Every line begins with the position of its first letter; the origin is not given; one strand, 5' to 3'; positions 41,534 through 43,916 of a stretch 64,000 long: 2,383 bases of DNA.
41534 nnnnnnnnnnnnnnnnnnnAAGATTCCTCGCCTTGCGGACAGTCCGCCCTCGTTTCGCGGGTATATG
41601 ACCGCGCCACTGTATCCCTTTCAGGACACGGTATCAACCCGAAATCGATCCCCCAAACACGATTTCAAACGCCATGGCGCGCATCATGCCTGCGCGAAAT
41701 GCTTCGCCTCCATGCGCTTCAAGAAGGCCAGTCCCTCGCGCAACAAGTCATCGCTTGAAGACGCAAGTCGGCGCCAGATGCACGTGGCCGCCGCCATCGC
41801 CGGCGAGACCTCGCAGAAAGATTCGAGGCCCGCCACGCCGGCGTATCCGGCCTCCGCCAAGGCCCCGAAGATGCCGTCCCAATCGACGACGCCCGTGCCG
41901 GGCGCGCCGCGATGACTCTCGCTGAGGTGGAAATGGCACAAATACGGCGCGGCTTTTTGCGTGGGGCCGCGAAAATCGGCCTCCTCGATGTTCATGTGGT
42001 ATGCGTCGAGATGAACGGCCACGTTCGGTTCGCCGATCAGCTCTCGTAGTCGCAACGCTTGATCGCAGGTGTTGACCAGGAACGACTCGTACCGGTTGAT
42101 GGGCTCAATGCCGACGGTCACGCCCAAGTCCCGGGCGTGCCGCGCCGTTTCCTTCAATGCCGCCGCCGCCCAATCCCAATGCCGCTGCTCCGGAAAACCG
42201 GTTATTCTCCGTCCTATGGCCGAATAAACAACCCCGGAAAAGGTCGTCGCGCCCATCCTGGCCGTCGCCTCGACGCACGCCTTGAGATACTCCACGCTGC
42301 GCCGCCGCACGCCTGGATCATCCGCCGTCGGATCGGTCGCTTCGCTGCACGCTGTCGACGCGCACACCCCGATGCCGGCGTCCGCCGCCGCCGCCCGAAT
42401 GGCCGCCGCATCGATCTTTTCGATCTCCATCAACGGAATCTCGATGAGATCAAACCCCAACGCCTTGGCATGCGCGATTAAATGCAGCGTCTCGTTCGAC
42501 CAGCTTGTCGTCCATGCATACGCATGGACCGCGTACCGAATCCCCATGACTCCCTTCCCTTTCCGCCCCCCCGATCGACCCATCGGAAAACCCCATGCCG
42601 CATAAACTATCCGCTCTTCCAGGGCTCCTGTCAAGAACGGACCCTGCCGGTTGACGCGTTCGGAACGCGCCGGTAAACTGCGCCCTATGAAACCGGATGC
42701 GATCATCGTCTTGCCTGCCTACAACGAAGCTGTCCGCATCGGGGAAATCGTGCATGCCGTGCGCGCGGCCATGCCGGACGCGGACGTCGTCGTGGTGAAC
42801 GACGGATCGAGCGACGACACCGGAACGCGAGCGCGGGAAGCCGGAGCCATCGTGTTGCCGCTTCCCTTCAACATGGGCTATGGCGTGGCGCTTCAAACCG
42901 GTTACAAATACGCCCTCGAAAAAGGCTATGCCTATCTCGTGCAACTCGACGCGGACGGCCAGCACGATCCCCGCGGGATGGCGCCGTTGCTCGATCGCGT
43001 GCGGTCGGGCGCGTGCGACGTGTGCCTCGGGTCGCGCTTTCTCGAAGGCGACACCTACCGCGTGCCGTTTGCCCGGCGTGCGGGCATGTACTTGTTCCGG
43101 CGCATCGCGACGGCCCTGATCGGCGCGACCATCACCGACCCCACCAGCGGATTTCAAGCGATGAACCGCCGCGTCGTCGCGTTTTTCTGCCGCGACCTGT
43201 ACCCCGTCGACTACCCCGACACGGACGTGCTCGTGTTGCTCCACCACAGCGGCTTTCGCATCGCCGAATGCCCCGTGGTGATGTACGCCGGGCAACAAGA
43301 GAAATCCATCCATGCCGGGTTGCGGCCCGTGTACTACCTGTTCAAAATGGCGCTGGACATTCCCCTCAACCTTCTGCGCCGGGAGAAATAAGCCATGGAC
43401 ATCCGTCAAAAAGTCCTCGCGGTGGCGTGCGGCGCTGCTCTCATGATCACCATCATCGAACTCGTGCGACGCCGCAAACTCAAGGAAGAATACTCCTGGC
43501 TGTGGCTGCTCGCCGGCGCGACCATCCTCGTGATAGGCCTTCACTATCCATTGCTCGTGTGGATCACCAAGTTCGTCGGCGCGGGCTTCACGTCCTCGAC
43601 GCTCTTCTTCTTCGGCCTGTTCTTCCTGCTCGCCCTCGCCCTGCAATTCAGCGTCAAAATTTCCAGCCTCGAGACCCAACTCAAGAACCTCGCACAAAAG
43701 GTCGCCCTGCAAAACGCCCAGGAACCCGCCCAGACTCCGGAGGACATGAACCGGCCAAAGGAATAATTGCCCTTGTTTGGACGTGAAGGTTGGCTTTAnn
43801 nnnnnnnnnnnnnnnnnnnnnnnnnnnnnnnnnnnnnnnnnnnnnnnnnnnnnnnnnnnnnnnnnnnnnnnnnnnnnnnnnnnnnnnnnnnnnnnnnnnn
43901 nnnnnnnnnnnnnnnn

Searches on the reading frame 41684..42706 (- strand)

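Call 3: search_protein_families(library=pfam, proteins=[window:41684-42706:-], max_evalue=0.01)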
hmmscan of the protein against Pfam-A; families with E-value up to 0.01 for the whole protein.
window:41684-42706:- (340 aa): 1 family
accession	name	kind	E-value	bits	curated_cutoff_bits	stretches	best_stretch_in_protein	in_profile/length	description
PF01261.30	AP_endonuc_2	-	5.7e-43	147.8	31.1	1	78-331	2-248/249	Xylose isomerase-like TIM barrel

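Call 4: search_protein_families(library=ncbifam, proteins=[window:41684-42706:-], max_evalue=0.01)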
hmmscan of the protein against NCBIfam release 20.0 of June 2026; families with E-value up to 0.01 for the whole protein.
window:41684-42706:- (340 aa): 10 families
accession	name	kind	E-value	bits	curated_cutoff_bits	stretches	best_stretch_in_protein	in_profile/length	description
NF051856.1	PsicseEpim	equivalog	3e-53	181.5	300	1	58-319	3-268/287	D-psicose 3-epimerase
NF041099.2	keto_glucon_epim_IolO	equivalog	5.7e-37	127.5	300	1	76-301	26-251/269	5-keto-L-gluconate epimerase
TIGR03234.1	OH-pyruv-isom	equivalog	9.1e-23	80.9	353.45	1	78-296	21-240/254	hydroxypyruvate isomerase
NF043033.1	OxoTetrIsom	equivalog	1.8e-15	57.4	325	1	179-299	117-236/251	2-oxo-tetronate isomerase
NF007444.0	PRK09997.1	equivalog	6.4e-14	52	465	1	141-296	83-241/258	hydroxypyruvate isomerase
NF007360.0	PRK09856.1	equivalog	2.4e-10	40.4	305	1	132-296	83-248/276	fructoselysine 3-epimerase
NF009688.0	PRK13209.1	subfamily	1e-05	24.7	317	1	76-295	26-253/286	L-ribulose-5-phosphate 3-epimerase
TIGR04379.1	myo_inos_iolE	equivalog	0.00027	20.6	290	0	269-305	239-273/290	myo-inosose-2 dehydratase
NF009689.0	PRK13210.1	subfamily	0.0013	18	200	1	66-295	16-255/286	L-ribulose-5-phosphate 3-epimerase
NF042435.1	DhshikDhtase_QuiC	equivalog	0.0042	15.6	1200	0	184-300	117-244/635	3-dehydroshikimate dehydratase QuiC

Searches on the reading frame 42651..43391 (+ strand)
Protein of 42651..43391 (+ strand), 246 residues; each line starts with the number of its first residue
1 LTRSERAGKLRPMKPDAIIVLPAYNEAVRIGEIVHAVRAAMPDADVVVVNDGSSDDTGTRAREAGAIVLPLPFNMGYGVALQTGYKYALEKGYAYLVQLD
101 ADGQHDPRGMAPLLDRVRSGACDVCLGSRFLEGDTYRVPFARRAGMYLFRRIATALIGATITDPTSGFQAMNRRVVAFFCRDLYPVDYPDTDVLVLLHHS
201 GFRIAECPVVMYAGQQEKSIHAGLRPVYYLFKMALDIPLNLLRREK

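Call 3: search_protein_families(library=pfam, proteins=[window:42651-43391:+], max_evalue=0.01)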
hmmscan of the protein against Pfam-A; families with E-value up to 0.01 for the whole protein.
window:42651-43391:+ (246 aa): 2 families
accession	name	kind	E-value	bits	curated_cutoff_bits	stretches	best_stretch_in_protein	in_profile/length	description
PF00535.33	Glycos_transf_2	-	8.3e-22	78.3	23.3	1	19-176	2-164/168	Glycosyl transferase family 2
PF13641.12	Glyco_tranf_2_3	-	0.0074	16.8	27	0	16-67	2-54/230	Glycosyltransferase like family 2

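Call 4: search_protein_families(library=ncbifam, proteins=[window:42651-43391:+], max_evalue=0.01)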
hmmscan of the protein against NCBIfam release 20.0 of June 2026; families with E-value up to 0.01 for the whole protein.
window:42651-43391:+ (246 aa): 15 families
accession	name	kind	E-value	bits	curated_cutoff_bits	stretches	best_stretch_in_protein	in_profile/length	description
NF058614.1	PPMAGASynPpgS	equivalog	1.4e-33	116.3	370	1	16-212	1-198/226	polyprenyl-phospho-N-acetylgalactosaminyl synthase PpgS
NF041391.1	DPhHxTase_Halo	equivalog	1.4e-17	63.4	375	1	23-177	3-151/213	dolichyl-phosphate hexose transferase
TIGR04182.1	glyco_TIGR04182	equivalog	1.6e-16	60.5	325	1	17-177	2-157/293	S-layer glycoprotein N-glycosyltransferase AglJ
TIGR03937.1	PgaC_IcaA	equivalog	3.3e-10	39.5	422.3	1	15-115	45-148/407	poly-beta-1,6-N-acetyl-D-glucosamine synthase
NF041865.1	EpsU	equivalog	3.3e-09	36.2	700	1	18-122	42-152/394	exopolysaccharide biosynthesis GT2 family glycosyltransferase EpsU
NF010496.0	PRK13915.1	equivalog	7.4e-08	31.8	262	1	19-69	35-89/307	glucosyl-3-phosphoglycerate synthase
TIGR03469.1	HpnB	hypoth_equivalog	2.2e-07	30.2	379.25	1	9-123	38-166/386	hopene-associated glycosyltransferase HpnB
NF047588.1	GlcsyltransPgfSStrep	equivalog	3.6e-07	29.7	500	1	19-179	5-167/308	glycosyltransferase PgfS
TIGR04283.1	glyco_like_mftF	equivalog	5.5e-07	29.4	182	1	19-90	3-73/221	TIGR04283 family arsenosugar biosynthesis glycosyltransferase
NF041875.1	EPS_EpsD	equivalog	3.6e-05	23.3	370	1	19-157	3-144/325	exopolysaccharide biosynthesis glycosyltransferase EpsD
TIGR03965.1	mycofact_glyco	equivalog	9.6e-05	21.4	280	1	10-95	69-160/467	mycofactocin biosynthesis glycosyltransferase MftF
NF007986.1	PRK10714.1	equivalog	0.00012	21.2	529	1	18-176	9-169/316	undecaprenyl-phosphate 4-deoxy-4-formamido-L-arabinose transferase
NF053846.1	glyco_with_XrtP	equivalog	0.00013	20.8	520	1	19-59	45-85/440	XrtP-associated glycosyltransferase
TIGR01556.1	rhamnosyltran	subfamily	0.00035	19.8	200.55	1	44-152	22-134/281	rhamnosyltransferase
NF045692.1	OglycostaseCruG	equivalog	0.0011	17.9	600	1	18-130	44-166/386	2'-O-glycosyltransferase CruG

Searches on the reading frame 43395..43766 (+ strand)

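Call 3: search_protein_families(library=pfam, proteins=[window:43395-43766:+], max_evalue=0.01)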
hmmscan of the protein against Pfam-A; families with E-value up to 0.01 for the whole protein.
window:43395-43766:+ (123 aa): 2 families
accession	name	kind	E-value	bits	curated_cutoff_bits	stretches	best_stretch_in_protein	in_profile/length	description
PF10066.14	DUF2304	-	6.3e-26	91.2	25.5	1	5-108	2-105/106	Uncharacterized conserved protein (DUF2304)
PF00487.30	FA_desaturase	-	0.0096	16.1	29.7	1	7-85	104-177/253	Fatty acid desaturase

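Call 4: search_protein_families(library=ncbifam, proteins=[window:43395-43766:+], max_evalue=0.01)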
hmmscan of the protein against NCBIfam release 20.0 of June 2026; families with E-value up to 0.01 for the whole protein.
window:43395-43766:+ (123 aa): 1 family
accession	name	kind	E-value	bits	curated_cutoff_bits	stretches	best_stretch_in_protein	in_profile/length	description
NF040989.1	MamN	equivalog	0.0061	15.3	500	1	14-97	232-309/437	magnetosome biogenesis transporter MamN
